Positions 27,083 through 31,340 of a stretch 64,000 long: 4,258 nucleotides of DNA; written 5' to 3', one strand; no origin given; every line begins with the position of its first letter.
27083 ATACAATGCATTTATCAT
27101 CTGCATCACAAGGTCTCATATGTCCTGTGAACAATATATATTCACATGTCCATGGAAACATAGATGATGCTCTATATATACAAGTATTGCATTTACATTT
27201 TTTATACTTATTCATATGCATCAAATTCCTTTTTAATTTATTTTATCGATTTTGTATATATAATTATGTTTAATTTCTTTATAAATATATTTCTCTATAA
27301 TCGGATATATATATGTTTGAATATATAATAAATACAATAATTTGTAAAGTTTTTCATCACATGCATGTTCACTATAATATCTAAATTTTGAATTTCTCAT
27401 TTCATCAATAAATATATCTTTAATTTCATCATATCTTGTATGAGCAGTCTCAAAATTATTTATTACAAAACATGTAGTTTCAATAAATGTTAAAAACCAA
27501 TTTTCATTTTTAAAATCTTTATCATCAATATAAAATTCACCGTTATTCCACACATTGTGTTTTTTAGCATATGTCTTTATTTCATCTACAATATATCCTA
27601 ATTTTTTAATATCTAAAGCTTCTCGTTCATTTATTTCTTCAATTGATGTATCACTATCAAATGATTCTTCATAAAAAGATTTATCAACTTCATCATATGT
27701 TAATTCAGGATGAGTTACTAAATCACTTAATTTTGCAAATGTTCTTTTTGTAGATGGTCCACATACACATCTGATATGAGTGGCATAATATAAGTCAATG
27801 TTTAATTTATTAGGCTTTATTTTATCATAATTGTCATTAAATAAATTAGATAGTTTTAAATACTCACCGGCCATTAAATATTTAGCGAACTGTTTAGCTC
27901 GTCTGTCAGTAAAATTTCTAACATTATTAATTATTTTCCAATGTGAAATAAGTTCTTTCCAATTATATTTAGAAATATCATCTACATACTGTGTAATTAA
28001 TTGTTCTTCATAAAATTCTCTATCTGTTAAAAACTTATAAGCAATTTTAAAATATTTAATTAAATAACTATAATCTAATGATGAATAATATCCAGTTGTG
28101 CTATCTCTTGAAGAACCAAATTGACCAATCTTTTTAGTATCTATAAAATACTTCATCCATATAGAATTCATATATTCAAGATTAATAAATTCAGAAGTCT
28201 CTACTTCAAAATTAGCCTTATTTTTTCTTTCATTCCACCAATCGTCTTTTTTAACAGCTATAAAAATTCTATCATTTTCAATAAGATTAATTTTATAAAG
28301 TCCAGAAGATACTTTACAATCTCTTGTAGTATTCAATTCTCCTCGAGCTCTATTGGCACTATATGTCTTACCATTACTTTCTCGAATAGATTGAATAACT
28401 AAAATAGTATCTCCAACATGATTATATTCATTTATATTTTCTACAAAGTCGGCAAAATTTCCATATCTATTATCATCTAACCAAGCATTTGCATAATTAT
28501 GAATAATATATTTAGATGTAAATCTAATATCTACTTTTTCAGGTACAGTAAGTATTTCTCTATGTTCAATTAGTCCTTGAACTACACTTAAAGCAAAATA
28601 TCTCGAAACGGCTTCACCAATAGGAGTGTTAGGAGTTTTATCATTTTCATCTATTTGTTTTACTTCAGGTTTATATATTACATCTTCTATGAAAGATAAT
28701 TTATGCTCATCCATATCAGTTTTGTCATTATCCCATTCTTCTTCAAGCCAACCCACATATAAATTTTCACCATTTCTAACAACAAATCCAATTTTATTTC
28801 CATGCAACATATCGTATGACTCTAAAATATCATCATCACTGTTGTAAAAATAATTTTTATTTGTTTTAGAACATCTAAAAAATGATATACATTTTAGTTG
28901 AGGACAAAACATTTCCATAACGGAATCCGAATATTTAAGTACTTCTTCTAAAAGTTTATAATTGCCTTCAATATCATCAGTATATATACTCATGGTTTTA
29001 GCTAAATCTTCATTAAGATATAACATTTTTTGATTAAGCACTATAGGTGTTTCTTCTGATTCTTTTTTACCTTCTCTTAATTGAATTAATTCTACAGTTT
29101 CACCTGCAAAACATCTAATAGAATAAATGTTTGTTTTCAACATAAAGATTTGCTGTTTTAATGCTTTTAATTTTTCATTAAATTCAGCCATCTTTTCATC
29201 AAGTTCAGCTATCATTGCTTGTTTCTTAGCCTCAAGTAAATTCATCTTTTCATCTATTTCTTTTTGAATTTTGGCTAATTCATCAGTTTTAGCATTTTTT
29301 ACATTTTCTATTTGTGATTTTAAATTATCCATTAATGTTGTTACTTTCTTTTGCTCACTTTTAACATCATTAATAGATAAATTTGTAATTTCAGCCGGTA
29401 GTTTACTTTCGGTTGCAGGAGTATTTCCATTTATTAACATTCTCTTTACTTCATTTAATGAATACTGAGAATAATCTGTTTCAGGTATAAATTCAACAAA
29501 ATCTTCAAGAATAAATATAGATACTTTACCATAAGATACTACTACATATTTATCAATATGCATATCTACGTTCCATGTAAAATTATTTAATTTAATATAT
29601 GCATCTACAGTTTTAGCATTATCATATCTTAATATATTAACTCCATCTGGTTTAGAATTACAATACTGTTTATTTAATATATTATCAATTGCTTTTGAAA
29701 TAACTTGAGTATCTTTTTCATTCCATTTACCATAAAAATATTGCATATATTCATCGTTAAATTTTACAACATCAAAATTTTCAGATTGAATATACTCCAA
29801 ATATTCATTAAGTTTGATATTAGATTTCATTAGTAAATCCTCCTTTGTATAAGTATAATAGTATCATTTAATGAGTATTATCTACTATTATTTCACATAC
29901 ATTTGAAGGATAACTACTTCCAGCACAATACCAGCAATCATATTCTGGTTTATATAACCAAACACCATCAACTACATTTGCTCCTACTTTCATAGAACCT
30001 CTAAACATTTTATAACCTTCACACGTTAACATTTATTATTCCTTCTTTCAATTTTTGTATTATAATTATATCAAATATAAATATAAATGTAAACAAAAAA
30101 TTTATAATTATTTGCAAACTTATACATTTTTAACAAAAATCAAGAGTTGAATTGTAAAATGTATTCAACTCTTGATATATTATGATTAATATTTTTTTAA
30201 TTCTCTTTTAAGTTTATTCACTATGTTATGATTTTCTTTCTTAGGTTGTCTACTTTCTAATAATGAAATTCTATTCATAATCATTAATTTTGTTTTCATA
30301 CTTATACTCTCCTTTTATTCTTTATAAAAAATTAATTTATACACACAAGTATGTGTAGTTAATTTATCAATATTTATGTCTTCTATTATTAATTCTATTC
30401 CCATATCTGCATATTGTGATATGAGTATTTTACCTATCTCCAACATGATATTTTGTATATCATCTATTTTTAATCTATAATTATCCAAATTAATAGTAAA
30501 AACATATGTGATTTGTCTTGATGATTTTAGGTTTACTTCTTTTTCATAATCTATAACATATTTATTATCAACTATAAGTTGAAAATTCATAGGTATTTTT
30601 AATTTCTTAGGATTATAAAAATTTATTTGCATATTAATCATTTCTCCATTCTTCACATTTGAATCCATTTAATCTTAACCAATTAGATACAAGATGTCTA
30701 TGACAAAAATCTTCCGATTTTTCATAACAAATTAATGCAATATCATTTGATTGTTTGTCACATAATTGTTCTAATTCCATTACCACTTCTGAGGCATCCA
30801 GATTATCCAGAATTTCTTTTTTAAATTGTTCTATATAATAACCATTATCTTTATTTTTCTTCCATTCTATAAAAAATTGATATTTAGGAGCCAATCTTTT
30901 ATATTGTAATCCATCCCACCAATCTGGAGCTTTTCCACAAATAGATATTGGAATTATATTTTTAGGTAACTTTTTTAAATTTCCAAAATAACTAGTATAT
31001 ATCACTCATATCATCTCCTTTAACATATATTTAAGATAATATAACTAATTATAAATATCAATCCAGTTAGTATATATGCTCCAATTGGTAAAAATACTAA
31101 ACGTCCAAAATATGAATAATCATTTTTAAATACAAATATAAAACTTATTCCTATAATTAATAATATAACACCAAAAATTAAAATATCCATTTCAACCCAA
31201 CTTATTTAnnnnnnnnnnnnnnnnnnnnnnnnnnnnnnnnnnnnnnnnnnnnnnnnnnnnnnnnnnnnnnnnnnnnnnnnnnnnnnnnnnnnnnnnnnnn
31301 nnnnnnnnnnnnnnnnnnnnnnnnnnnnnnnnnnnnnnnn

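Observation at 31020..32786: Flotillin (FloT-like SPFH) gene with a companion two-TM miniprotein in a phage, with a locally elevated GC content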

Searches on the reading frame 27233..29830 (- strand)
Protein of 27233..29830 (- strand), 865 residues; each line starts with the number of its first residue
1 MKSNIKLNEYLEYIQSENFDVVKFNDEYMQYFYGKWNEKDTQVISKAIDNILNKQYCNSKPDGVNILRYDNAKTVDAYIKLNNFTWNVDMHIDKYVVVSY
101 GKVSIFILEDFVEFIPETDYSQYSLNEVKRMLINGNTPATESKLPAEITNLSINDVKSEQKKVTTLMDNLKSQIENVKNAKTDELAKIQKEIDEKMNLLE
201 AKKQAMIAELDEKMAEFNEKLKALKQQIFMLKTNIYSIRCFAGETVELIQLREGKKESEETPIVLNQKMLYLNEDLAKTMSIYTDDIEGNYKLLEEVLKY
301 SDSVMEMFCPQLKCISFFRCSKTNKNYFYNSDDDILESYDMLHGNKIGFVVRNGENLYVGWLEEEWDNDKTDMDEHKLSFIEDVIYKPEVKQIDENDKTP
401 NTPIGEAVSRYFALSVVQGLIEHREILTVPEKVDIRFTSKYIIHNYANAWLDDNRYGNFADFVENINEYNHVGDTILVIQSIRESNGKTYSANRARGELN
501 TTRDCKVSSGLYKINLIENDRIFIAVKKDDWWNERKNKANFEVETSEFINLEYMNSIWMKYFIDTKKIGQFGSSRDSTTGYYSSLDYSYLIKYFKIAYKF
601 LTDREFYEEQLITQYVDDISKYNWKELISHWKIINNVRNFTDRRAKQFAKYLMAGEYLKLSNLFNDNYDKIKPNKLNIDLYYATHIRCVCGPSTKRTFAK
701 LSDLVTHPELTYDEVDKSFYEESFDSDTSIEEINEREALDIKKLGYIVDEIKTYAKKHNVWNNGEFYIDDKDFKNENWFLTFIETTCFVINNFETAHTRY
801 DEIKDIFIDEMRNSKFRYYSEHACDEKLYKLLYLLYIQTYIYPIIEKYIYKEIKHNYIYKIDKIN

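Call 3: search_protein_families(library=pfam, proteins=[window:27233-29830:-], max_evalue=0.01)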
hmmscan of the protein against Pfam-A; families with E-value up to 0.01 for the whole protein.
window:27233-29830:- (865 aa): 1 family
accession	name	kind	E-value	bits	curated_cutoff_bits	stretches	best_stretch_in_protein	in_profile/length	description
PF07889.17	DUF1664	-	0.0073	16.8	34.6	0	160-238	43-120/124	Protein of unknown function (DUF1664)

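Call 5: search_protein_families(library=phrogs, proteins=[window:27233-29830:-], max_evalue=0.01)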
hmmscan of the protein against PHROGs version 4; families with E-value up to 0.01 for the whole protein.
window:27233-29830:- (865 aa): 0 families

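Call 37: search_protein_families(library=padloc, proteins=[window:27233-29830:-], max_evalue=0.01)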
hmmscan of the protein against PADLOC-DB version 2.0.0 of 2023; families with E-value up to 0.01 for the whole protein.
window:27233-29830:- (865 aa): 1 family
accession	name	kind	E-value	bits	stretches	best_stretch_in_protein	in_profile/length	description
PDLC02779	SspC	-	0.0091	11.8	0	142-221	911-991/1054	SspC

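Call 81: search_dna_similar(query=window:27233-29830:-, collection=phages, mode=protein, max_rows=10)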
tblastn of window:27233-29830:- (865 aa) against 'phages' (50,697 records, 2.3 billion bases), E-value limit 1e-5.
Records with a match: 1; places in all: 1; records where one place covers at least 80% of the query: 0.
Best place of each record, by identity: <60% 1.
By first word of the organism name: Tunturiibacter 1.
By host as written in the record: Tunturiibacter psychrotolerans X4BP1 1.
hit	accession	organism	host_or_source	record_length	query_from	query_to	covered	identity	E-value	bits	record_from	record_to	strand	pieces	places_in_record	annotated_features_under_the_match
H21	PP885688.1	Tunturiibacter phage Tunturi_5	Tunturiibacter psychrotolerans X4BP1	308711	192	358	19%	24.4%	7e-7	59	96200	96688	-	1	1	hypothetical protein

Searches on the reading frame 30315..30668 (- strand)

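Call 3: search_protein_families(library=pfam, proteins=[window:30315-30668:-], max_evalue=0.01)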
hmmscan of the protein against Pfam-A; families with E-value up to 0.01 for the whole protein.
window:30315-30668:- (117 aa): 0 families

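Call 5: search_protein_families(library=phrogs, proteins=[window:30315-30668:-], max_evalue=0.01)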
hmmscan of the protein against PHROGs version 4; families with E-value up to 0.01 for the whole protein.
window:30315-30668:- (117 aa): 1 family
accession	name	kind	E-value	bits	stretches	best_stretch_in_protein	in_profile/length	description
phrog_6442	-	unknown function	0.0076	17.4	0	2-38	37-72/80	-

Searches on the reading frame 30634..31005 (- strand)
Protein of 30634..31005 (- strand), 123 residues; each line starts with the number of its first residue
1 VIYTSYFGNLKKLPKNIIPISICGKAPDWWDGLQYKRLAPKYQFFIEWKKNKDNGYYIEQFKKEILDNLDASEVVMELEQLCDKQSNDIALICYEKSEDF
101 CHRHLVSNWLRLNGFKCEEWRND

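Call 3: search_protein_families(library=pfam, proteins=[window:30634-31005:-], max_evalue=0.01)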
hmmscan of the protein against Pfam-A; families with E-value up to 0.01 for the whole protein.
window:30634-31005:- (123 aa): 2 families
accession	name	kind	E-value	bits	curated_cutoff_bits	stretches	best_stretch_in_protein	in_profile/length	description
PF22751.1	DUF488-N3a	-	5.8e-16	59.3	27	1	27-113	32-117/118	Active DUF488-N3 subclade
PF04343.18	DUF488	-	3.2e-06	28.2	22.2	1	37-110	52-121/121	Domain of unknown function DUF488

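Call 5: search_protein_families(library=phrogs, proteins=[window:30634-31005:-], max_evalue=0.01)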
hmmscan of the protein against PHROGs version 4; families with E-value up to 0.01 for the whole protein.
window:30634-31005:- (123 aa): 3 families
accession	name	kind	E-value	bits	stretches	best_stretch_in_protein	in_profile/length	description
phrog_2450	-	unknown function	3.5e-30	106.7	1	2-119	40-159/346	-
phrog_10021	-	unknown function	3.7e-05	24.7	1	88-109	3-24/43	-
phrog_22076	-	unknown function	0.0013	20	1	86-111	41-66/83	-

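Call 37: search_protein_families(library=padloc, proteins=[window:30634-31005:-], max_evalue=0.01)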
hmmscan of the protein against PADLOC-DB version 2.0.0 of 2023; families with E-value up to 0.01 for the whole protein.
window:30634-31005:- (123 aa): 3 families
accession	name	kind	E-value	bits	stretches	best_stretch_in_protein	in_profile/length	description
PDLC04505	PDC-M19A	-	4.5e-07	27.6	1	51-111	225-282/294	-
PDLC04658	PDC-M45C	-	1e-05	23.4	1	36-111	64-133/145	-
PDLC04504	PDC-M19A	-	0.0016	15.8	1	47-107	161-218/234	-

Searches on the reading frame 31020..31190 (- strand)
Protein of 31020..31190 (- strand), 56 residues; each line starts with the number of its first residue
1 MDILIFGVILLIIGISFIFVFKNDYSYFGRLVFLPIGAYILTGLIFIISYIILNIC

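Call 3: search_protein_families(library=pfam, proteins=[window:31020-31190:-], max_evalue=0.01)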
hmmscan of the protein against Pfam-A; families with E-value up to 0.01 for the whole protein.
window:31020-31190:- (56 aa): 0 families

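Call 4: search_protein_families(library=ncbifam, proteins=[window:31020-31190:-], max_evalue=0.01)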
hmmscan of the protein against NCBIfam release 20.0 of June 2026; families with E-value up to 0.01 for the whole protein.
window:31020-31190:- (56 aa): 0 families

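Call 5: search_protein_families(library=phrogs, proteins=[window:31020-31190:-], max_evalue=0.01)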
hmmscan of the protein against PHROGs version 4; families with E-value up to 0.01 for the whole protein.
window:31020-31190:- (56 aa): 0 families

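Call 37: search_protein_families(library=padloc, proteins=[window:31020-31190:-], max_evalue=0.01)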
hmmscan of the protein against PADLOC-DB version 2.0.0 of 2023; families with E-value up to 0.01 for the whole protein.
window:31020-31190:- (56 aa): 0 families

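Call 58: search_protein_families(library=pfam, proteins=[window:31020-31190:-], max_evalue=10)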
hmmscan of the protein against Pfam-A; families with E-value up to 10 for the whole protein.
window:31020-31190:- (56 aa): 4 families
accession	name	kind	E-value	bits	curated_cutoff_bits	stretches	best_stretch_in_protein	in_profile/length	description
PF24709.1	DUF7670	-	0.16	12.7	29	1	7-51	69-111/118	Domain of unknown function (DUF7670)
PF05745.16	CRPA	-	0.85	10.1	23.6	1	3-46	68-107/150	Chlamydia 15 kDa cysteine-rich outer membrane protein (CRPA)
PF14898.11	DUF4491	-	2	9.3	27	1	7-51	9-49/92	Domain of unknown function (DUF4491)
PF02038.21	ATP1G1_PLM_MAT8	-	4.1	7.3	26.9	1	4-18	18-32/48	ATP1G1/PLM/MAT8 family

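Call 70: find_homologous_proteins(query=A2, max_evalue=0.001)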
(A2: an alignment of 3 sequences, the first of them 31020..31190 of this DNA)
Query A2 (3 sequences) (56 aa, profile of the alignment): 5 proteins with E <= 0.001 among 156 candidates.
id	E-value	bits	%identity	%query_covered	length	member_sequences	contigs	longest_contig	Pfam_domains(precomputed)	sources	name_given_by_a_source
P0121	5.5e-25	105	49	98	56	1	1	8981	-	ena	-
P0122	1.0e-22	97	100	100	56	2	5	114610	-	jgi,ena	-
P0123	3.1e-19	86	30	84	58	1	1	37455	-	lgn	-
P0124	1.8e-18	84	53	88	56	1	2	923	-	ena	-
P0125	3.5e-15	73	31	91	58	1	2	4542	-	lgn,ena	-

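Call 71: find_encoding_contigs(protein=P0125, flank=5000, max_places=2)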
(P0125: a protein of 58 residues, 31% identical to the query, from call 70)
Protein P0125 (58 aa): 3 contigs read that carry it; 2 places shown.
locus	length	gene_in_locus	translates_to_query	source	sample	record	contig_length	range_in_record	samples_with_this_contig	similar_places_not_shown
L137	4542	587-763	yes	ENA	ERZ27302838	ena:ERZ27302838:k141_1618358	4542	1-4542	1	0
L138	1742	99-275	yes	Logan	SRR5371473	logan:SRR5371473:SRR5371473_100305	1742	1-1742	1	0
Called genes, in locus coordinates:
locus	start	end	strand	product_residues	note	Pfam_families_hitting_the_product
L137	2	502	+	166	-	?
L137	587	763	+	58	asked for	-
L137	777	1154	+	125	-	PF22751:DUF488-N3a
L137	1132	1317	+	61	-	-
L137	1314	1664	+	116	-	-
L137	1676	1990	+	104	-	-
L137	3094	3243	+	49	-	-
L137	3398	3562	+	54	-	-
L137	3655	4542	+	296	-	?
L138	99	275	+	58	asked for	-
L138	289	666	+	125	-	PF22751:DUF488-N3a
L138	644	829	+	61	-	-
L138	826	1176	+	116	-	-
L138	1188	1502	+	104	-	-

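Call 72: find_encoding_contigs(protein=P0122, flank=3000, max_places=5)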
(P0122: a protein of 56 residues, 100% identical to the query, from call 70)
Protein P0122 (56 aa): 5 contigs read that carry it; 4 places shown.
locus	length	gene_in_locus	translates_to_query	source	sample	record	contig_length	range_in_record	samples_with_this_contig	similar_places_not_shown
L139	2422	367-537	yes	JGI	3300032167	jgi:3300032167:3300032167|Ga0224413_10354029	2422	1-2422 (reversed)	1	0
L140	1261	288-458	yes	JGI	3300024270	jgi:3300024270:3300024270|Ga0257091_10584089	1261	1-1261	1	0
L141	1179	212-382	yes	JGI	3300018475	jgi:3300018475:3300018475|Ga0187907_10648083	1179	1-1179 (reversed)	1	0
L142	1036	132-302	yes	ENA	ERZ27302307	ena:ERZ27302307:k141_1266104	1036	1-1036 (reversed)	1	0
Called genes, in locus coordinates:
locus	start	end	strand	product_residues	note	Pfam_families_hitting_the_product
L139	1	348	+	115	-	?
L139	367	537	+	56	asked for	-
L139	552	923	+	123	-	PF22751:DUF488-N3a, PF04343:DUF488 (weak)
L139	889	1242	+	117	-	-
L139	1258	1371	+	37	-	-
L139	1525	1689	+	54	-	-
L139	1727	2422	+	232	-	?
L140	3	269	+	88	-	?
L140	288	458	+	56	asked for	-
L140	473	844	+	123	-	PF22751:DUF488-N3a, PF04343:DUF488 (weak)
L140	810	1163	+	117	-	-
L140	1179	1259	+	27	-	?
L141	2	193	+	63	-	?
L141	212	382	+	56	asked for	-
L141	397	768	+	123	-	PF22751:DUF488-N3a, PF04343:DUF488 (weak)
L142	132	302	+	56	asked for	-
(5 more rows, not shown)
